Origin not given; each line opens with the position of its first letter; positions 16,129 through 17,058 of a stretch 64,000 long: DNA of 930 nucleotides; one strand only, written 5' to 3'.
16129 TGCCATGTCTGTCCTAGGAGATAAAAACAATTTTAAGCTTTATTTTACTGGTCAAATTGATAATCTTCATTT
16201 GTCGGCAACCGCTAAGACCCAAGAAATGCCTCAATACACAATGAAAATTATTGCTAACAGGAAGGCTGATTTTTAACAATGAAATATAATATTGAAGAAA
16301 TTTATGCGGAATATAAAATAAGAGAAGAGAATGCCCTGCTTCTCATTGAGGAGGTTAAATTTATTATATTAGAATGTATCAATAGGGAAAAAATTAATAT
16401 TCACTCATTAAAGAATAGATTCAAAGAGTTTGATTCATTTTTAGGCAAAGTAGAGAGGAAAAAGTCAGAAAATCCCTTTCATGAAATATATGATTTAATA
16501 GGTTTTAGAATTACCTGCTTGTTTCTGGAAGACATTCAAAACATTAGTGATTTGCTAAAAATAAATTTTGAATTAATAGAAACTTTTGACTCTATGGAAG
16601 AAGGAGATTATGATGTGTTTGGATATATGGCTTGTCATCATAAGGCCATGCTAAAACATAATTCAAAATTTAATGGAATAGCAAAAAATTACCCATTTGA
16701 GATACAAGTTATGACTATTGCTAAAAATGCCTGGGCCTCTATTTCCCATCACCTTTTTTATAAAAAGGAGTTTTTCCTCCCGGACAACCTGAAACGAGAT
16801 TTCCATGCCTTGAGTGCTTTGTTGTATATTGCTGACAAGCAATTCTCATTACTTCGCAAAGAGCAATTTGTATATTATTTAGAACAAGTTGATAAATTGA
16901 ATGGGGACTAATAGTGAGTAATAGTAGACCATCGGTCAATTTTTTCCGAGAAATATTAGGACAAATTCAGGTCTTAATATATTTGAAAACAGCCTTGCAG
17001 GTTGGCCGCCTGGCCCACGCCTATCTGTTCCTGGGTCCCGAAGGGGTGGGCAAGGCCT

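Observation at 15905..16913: AT-rich 1-kb islet between guaA and holB carries a GrlR-like gene plus a stand-alone RelA/SpoT synthetase-domain gene: candidate toxSAS-type toxin-antitoxin/defence pair with an undescribed partner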

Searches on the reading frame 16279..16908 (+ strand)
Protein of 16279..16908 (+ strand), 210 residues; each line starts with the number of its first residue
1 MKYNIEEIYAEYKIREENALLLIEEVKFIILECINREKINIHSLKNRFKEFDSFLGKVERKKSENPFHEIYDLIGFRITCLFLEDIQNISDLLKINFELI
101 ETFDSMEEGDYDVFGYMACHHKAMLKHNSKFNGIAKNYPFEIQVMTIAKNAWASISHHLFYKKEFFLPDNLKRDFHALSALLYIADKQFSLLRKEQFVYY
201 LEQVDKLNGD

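Call 4: search_protein_families(library=pfam, proteins=[window:16279-16908:+], max_evalue=1)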
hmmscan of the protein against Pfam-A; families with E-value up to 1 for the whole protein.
window:16279-16908:+ (210 aa): 1 family
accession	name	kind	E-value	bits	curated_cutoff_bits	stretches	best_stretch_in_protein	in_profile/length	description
PF04607.23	RelA_SpoT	-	2.8e-18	66.7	27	1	47-164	2-111/113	Region found in RelA / SpoT proteins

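Call 5: search_protein_families(library=ncbifam, proteins=[window:16279-16908:+], max_evalue=1)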
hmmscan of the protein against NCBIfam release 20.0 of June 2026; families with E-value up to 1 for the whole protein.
window:16279-16908:+ (210 aa): 5 families
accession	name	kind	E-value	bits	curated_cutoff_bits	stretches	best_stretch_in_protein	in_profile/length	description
NF053588.1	GTPPhKinYjbM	equivalog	7.3e-17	61.8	320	1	37-195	33-191/201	GTP diphosphokinase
TIGR00691.1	spoT_relA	subfamily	0.00099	17.5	499.2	1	17-101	182-263/687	RelA/SpoT family protein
NF053578.1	MrpA_fam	subfamily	0.011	16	45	1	70-113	3-46/84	MrpA family protein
TIGR04562.1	TIGR04562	subfamily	0.013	14.7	140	1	36-86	152-202/356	TIGR04552 family protein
TIGR04552.1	TIGR04552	subfamily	0.032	13.5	125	1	37-89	154-206/352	TIGR04552 family protein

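Call 6: search_protein_families(library=padloc, proteins=[window:16279-16908:+], max_evalue=1)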
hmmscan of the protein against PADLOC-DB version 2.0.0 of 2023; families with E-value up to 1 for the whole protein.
window:16279-16908:+ (210 aa): 1 family
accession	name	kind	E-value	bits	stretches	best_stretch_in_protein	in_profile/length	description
PDLC04999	PDC-S33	-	3.1e-07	28.1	1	23-154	48-176/349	-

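Call 7: search_protein_families(library=phrogs, proteins=[window:16279-16908:+], max_evalue=1)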
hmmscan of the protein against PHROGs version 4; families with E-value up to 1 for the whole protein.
window:16279-16908:+ (210 aa): 3 families
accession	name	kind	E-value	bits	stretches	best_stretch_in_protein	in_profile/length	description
phrog_9640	-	unknown function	4.4e-29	102.9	1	5-196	4-204/365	-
phrog_32462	-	unknown function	2.9e-12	47.3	1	45-189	50-200/330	-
phrog_4773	-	unknown function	0.00037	20.7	1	33-154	61-180/353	-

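Call 8: search_solved_structures(query=window:16279-16908:+, max_evalue=1, show_alignments=3)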
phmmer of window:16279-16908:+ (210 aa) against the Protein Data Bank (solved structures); distinct sequences matched with E-value up to 1: 8.
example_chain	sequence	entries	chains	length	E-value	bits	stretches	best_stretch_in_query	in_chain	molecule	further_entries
5f2v_V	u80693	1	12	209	5.5e-13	52.4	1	42-195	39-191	GTP pyrophosphokinase YjbM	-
5ded_D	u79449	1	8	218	6.1e-13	52.3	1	42-195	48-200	GTP pyrophosphokinase YjbM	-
5dec_A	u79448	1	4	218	6.1e-13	52.3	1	42-195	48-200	GTP pyrophosphokinase YjbM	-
6fgk_A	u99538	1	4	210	1.5e-12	51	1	41-195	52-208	GTP pyrophosphokinase YwaC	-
2be3_A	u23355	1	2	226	3.7e-11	46.5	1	43-193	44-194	GTP pyrophosphokinase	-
3l9d_A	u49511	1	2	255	5.3e-10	42.7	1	44-194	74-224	Putative GTP pyrophosphokinase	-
6ewz_A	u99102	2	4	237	5.9e-09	39.3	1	40-164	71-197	GTP pyrophosphokinase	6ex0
6fgj_A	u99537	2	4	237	8.4e-09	38.8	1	40-164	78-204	GTP pyrophosphokinase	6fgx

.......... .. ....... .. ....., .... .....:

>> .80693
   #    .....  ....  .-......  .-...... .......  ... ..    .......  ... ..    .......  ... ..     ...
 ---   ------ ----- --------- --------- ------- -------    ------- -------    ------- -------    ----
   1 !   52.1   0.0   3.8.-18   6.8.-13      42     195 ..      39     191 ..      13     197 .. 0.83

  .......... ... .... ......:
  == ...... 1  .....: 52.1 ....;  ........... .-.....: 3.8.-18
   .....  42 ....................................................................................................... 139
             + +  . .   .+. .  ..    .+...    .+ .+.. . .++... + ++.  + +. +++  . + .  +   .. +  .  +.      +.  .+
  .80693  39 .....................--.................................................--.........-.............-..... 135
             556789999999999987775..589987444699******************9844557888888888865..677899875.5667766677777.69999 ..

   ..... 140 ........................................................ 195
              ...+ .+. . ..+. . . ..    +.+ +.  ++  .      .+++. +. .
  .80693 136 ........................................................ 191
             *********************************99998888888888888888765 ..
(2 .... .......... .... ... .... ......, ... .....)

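Call 11: find_homologous_proteins(query=window:16279-16908:+)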
Query window:16279-16908:+ (210 aa): 38 proteins with E <= 0.001 among 117 candidates.
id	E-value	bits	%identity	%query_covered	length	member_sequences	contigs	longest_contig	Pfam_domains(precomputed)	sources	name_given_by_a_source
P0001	1.2e-133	461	100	100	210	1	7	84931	PF04607.24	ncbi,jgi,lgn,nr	ncbi:MAG: hypothetical protein FJ128_00405 [Deltaproteobacteria bacterium]|nr:hypothetical protein [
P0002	1.3e-70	255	58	98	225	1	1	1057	PF04607.24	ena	-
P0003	3.2e-69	251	57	98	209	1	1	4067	PF04607.24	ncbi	-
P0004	5.4e-69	250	57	100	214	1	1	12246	PF04607.24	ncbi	-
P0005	9.9e-69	249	58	99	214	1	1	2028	PF04607.24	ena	-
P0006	1.0e-68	249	59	97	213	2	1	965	PF04607.24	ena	-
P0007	5.1e-67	244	57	98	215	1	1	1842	PF04607.24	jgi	jgi:ppGpp synthetase/RelA/SpoT-type nucleotidyltranferase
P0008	2.2e-66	242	55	100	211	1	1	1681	PF04607.24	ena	-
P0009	2.6e-66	241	57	96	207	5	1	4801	PF04607.24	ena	-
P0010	3.2e-66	241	57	99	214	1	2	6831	PF04607.24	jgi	jgi:ppGpp synthetase/RelA/SpoT-type nucleotidyltranferase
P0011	9.0e-66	240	57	99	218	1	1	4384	PF04607.24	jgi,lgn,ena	-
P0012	3.1e-65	238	56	96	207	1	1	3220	PF04607.24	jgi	jgi:ppGpp synthetase/RelA/SpoT-type nucleotidyltranferase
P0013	1.6e-64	235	55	98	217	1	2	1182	PF04607.24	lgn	-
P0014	2.7e-64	235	57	93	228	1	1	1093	PF04607.24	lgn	-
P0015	1.0e-63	233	56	100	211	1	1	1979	PF04607.24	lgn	-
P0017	5.4e-62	227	53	99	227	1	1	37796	PF04607.24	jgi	jgi:putative GTP pyrophosphokinase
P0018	1.4e-61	226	53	98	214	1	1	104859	PF04607.24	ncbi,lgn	ncbi:MAG: GTP pyrophosphokinase [Thermodesulfobacteriota bacterium]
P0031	6.5e-46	175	48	87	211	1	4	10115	PF04607.24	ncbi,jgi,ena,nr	ncbi:TPA: hypothetical protein HA363_05465 [Candidatus Woesearchaeota archaeon]|nr:hypothetical prot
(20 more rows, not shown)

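Call 13: find_encoding_contigs(protein=P0018, flank=5000, max_places=2)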
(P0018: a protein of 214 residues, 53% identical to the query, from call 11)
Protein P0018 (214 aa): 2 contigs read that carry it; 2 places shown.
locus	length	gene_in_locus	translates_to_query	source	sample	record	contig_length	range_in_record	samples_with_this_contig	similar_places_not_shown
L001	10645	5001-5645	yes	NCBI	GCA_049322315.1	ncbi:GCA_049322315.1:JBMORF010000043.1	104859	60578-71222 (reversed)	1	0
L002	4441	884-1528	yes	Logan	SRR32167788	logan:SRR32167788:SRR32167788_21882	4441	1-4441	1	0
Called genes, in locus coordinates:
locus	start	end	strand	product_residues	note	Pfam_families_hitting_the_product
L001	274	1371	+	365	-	PF21739:DUF6866_N, PF21740:DUF6866_C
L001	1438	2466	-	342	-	PF01734:Patatin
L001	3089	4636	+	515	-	PF00117:GATase, PF07722:Peptidase_C26, PF02540:NAD_synthase (faint), PF03054:tRNA_Me_trans (faint), PF00958:GMP_synt_C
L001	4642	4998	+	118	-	-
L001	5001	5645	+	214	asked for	PF04607:RelA_SpoT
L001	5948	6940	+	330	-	PF11845:Tll0287-like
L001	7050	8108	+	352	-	PF13177:DNA_pol3_delta2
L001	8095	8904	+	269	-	PF04468:PSP1, PF28472:PSP1_3rd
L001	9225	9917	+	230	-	-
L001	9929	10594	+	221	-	-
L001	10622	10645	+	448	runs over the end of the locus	PF03631:Virul_fac_BrkB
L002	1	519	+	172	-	?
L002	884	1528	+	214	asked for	PF04607:RelA_SpoT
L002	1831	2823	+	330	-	PF11845:Tll0287-like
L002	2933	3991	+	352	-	PF13177:DNA_pol3_delta2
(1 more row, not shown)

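Call 14: find_encoding_contigs(protein=P0017, flank=5000, max_places=2)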
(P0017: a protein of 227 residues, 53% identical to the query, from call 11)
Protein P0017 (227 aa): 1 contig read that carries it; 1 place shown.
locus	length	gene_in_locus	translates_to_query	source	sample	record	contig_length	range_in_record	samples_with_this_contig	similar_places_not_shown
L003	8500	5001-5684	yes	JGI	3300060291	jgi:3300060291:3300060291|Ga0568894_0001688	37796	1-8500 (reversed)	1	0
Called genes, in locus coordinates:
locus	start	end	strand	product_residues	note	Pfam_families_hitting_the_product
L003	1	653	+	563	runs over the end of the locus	PF13231:PMT_2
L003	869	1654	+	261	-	-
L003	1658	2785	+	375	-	PF21739:DUF6866_N, PF21740:DUF6866_C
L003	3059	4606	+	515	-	PF00117:GATase, PF07722:Peptidase_C26, PF02540:NAD_synthase (faint), PF03054:tRNA_Me_trans (faint), PF00958:GMP_synt_C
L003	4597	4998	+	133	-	-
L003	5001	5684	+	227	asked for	PF04607:RelA_SpoT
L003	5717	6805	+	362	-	PF13177:DNA_pol3_delta2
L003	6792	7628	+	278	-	PF04468:PSP1, PF28472:PSP1_3rd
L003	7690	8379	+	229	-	-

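Call 15: find_encoding_contigs(protein=P0004, flank=5000, max_places=2)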
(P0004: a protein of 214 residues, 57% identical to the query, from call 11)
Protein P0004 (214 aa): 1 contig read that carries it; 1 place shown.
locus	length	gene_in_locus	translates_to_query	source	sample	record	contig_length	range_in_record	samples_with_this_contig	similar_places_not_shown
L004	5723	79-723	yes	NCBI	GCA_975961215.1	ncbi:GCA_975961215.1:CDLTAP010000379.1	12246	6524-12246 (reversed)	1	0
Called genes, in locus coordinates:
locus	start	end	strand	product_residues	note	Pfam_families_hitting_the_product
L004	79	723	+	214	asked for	PF04607:RelA_SpoT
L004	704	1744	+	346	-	PF13177:DNA_pol3_delta2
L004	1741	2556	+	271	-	PF04468:PSP1, PF28472:PSP1_3rd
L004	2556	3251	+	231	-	-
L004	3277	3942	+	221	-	PF13590:DUF4136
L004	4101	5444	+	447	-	PF03631:Virul_fac_BrkB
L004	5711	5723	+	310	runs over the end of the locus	PF01569:PAP2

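Call 16: find_encoding_contigs(protein=P0031, flank=5000, max_places=2)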
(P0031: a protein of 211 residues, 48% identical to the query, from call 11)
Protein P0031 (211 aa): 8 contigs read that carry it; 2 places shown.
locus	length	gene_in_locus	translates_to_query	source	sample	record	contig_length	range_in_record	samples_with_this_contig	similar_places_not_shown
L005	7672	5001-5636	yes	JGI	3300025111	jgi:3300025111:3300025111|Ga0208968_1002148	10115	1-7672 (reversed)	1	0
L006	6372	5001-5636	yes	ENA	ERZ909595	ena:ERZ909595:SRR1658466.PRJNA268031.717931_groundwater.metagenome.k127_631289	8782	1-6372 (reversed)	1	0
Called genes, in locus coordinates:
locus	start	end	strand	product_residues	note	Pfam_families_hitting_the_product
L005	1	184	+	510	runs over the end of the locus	PF02310:B12-binding, PF04055:Radical_SAM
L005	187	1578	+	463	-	PF13727:CoA_binding_3, PF17836:PglD_N (faint), PF02397:Bac_transf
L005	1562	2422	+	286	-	PF01678:DAP_epimerase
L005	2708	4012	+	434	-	-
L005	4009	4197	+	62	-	-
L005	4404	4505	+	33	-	-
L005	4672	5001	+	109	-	-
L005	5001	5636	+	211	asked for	PF04607:RelA_SpoT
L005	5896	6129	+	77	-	PF02604:PhdYeFM_antitox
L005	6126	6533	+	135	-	PF01850:PIN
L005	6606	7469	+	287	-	-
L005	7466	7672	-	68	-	?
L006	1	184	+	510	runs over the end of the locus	PF02310:B12-binding, PF04055:Radical_SAM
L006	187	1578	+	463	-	PF13727:CoA_binding_3, PF17836:PglD_N (faint), PF02397:Bac_transf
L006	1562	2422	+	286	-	PF01678:DAP_epimerase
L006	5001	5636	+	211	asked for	PF04607:RelA_SpoT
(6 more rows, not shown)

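Call 26: find_related_loci(query=A1, collection=genome_contigs, flank=4000)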
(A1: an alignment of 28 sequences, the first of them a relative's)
Query A1 (210 aa) in genome_contigs; peptide patterns used: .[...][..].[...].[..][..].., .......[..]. (x = any residue, [..] = any of these).
347 stretches matched a pattern; 319 encode a relative of the query (tblastn E <= 1e-3); the best 80 are kept; 80 distinct loci.
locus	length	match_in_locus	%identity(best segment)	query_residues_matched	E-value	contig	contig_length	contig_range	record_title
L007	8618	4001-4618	53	1-206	2e-67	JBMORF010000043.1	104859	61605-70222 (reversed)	MAG: Thermodesulfobacteriota bacterium isolate Betzabe_MAG173 MAG173_43, whole genome shotgun sequence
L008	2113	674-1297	53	1-208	9e-68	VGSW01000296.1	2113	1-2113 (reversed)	MAG: Deltaproteobacteria bacterium isolate K_DeepCast_300m_m2_211 K_DeepCast_300m_m2_211_Ga0194111_10115890, whole genom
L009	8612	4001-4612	44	1-204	1e-53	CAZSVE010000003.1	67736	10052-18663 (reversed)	MAG TPA_asm: uncultured Thiotrichales bacterium isolate binchicken_co397_3 genome assembly, contig: NODE_32_length_67736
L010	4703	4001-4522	50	22-195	3e-52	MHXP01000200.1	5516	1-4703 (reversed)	MAG: Planctomycetes bacterium GWA2_39_15 gwa2_scaffold_72134, whole genome shotgun sequence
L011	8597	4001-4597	46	5-203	2e-51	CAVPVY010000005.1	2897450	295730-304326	MAG: uncultured Planctomycetota bacterium isolate MFD09964.bin.1.59 genome assembly, contig: contig_4244, whole genome s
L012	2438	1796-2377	43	2-197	2e-51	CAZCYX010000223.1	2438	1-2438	MAG TPA_asm: uncultured Candidatus Bathyarchaeia archaeon isolate binchicken_co187_15 genome assembly, contig: NODE_4789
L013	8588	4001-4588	45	1-196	2e-49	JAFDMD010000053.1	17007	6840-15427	MAG: Deltaproteobacteria bacterium isolate WB1_Bin_16 WB1_Bin_16_scaffold_8396, whole genome shotgun sequence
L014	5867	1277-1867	42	1-197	7e-49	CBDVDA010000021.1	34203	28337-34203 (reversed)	MAG TPA_asm: uncultured bacterium isolate SRR22302374_binner23_Refined_48 genome assembly, contig: ERZ26661914.546, whol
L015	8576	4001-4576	45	4-194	6e-47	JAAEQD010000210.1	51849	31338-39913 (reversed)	MAG: Candidatus Zixiibacteriota bacterium isolate Gpa_9 GpaG_CONTIG2396481, whole genome shotgun sequence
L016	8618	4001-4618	44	7-208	1e-46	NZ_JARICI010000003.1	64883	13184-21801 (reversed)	MAG: Sporosarcina sp. isolate cluster2_bin.35 k127_240073, whole genome shotgun sequence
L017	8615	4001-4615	44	1-203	7e-48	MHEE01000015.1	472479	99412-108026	MAG: Nitrospirae bacterium GWF2_44_13 gwf2_scaffold_38, whole genome shotgun sequence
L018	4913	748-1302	44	22-204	4e-46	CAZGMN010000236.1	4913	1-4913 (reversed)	MAG TPA_asm: uncultured Eubacteriales bacterium isolate SRP098346_co1_441 genome assembly, contig: NODE_26024_length_491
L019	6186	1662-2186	45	22-194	4e-46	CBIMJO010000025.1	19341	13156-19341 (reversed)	MAG TPA_asm: uncultured Actinocrispum sp. isolate SRR16817043_binner13_Refined_10 genome assembly, contig: ERZ27392852.3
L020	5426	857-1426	41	4-191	9e-46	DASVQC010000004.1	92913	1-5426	MAG TPA_asm: Pyrinomonadaceae bacterium isolate SMAG_U3196 k141_129093, whole genome shotgun sequence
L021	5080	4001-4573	45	10-195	1e-45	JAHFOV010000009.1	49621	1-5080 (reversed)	MAG: Planctomycetota bacterium isolate nzgw511 NODE_311_length_49622_cov_4.231632, whole genome shotgun sequence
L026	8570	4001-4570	41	4-191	4e-44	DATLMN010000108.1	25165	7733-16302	MAG TPA_asm: Pyrinomonadaceae bacterium isolate SMAG_U13775 k141_4491735, whole genome shotgun sequence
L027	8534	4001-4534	45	22-196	6e-44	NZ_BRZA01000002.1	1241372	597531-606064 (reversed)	Lysinibacillus piscis strain KH24 sequence02, whole genome shotgun sequence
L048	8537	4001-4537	38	22-189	8e-29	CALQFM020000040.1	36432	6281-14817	MAG: Candidatus Kuenenia stuttgartiensis isolate HRS-HS13-bin-176 genome assembly, contig: HRSG-H13-C1577, whole genome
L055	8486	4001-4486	32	41-193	1e-23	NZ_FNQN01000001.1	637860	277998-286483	Desulfuromusa kysingii strain DSM 7343, whole genome shotgun sequence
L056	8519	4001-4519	32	35-195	1e-23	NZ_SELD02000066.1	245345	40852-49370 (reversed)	Paracoccus aeridis strain JC501 NODE_212_length_245299_cov_28.262011, whole genome shotgun sequence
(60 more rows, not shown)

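Call 27: find_related_loci(query=A1, collection=viral_contigs, flank=4000)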
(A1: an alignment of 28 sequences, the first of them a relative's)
Query A1 (210 aa) in viral_contigs; peptide patterns used: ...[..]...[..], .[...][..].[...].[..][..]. (x = any residue, [..] = any of these).
34 stretches matched a pattern; 6 encode a relative of the query (tblastn E <= 1e-3); 6 distinct loci.
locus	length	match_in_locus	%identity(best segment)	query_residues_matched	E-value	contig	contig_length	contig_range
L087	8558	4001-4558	43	22-205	1e-42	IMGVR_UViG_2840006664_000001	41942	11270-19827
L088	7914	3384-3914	35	30-190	2e-34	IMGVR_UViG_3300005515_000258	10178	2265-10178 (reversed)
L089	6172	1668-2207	33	39-207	1e-24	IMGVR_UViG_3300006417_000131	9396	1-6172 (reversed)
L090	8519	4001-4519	32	35-195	1e-24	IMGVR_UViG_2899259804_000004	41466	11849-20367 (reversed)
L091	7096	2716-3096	40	70-193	8e-24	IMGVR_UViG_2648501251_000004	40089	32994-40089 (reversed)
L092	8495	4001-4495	32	43-195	3e-20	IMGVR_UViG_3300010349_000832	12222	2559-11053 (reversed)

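Call 31: search_solved_structures(query=L027:3884-4927:+, max_evalue=1, show_alignments=1)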
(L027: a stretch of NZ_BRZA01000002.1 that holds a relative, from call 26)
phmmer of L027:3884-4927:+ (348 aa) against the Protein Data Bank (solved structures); distinct sequences matched with E-value up to 1: 9.
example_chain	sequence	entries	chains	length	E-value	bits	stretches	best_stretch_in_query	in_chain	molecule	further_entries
6fgk_A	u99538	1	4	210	1.6e-16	63.7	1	60-204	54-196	GTP pyrophosphokinase YwaC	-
2be3_A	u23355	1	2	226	5.7e-15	58.6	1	57-207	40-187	GTP pyrophosphokinase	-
5ded_D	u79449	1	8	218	1.1e-14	57.6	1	37-201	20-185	GTP pyrophosphokinase YjbM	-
5f2v_V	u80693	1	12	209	1.2e-14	57.5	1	37-201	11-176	GTP pyrophosphokinase YjbM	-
5dec_A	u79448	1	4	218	1.6e-14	57.1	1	52-201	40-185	GTP pyrophosphokinase YjbM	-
6fgj_A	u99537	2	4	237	1.5e-13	53.9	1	30-187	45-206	GTP pyrophosphokinase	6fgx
6ewz_A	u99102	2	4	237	1.7e-13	53.7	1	30-187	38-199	GTP pyrophosphokinase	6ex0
3l9d_A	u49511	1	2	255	2.3e-13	53.3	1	59-214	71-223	Putative GTP pyrophosphokinase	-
4f7w_A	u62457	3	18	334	0.5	12.8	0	230-310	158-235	Pantothenate kinase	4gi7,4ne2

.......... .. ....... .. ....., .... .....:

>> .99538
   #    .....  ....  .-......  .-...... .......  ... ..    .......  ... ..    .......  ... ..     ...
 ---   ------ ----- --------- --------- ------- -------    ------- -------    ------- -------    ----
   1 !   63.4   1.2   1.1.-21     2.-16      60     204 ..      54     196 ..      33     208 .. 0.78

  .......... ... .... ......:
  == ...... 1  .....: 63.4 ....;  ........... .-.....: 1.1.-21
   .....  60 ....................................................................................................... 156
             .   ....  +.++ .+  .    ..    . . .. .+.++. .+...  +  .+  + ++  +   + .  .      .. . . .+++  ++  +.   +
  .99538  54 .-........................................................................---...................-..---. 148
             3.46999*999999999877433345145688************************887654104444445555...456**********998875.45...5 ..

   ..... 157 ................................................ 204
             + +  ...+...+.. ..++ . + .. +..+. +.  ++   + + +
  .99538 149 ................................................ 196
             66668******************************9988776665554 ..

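Call 32: search_protein_families(library=pfam, proteins=[L027:3884-4927:+, L087:3881-4930:+, L026:3998-5023:+, L019:1590-2549:+, L056:3872-4963:+, L055:3803-4933:+], max_evalue=0.1)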
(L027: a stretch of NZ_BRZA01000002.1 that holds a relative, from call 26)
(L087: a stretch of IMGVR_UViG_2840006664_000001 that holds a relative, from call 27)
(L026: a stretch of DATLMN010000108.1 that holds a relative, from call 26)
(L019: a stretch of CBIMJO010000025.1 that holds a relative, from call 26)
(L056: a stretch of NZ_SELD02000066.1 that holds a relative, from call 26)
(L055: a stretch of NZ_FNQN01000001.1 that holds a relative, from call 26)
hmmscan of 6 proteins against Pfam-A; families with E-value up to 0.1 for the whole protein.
L027:3884-4927:+ (348 aa): 2 families
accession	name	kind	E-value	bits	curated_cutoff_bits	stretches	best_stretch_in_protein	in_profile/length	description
PF04607.23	RelA_SpoT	-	1.7e-23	83.4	27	1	64-186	1-112/113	Region found in RelA / SpoT proteins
PF17682.6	Tau95_N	-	0.0096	16.7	23.1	1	26-82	15-72/121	Tau95 Triple barrel domain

L087:3881-4930:+ (350 aa): 2 families
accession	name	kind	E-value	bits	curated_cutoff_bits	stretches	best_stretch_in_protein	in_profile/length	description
PF04607.23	RelA_SpoT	-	1e-22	81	27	1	65-186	1-112/113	Region found in RelA / SpoT proteins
PF09704.15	Cas_Cas5d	-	0.07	13.5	23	0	170-234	79-134/217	CRISPR-associated protein (Cas_Cas5)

L026:3998-5023:+ (342 aa): 2 families
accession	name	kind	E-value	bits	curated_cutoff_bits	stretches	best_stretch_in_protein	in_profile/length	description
PF04607.23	RelA_SpoT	-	1.5e-26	93.3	27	1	44-165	1-112/113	Region found in RelA / SpoT proteins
PF14357.11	DUF4404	-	0.067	14.3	27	0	243-281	25-65/83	Domain of unknown function (DUF4404)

L019:1590-2549:+ (320 aa): 1 family
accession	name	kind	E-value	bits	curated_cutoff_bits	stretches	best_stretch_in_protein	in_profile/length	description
PF04607.23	RelA_SpoT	-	7.3e-20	71.8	27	1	50-169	2-111/113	Region found in RelA / SpoT proteins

L056:3872-4963:+ (364 aa): 1 family
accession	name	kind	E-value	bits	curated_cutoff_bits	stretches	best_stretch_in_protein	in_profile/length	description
PF04607.23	RelA_SpoT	-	1.3e-15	58.1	27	1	55-187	1-111/113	Region found in RelA / SpoT proteins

L055:3803-4933:+ (377 aa): 2 families
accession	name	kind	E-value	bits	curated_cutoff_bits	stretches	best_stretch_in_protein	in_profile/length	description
PF04607.23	RelA_SpoT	-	2e-16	60.7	27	1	72-201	1-111/113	Region found in RelA / SpoT proteins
PF05130.17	FlgN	-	0.036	14.9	30.5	0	204-240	8-44/147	FlgN protein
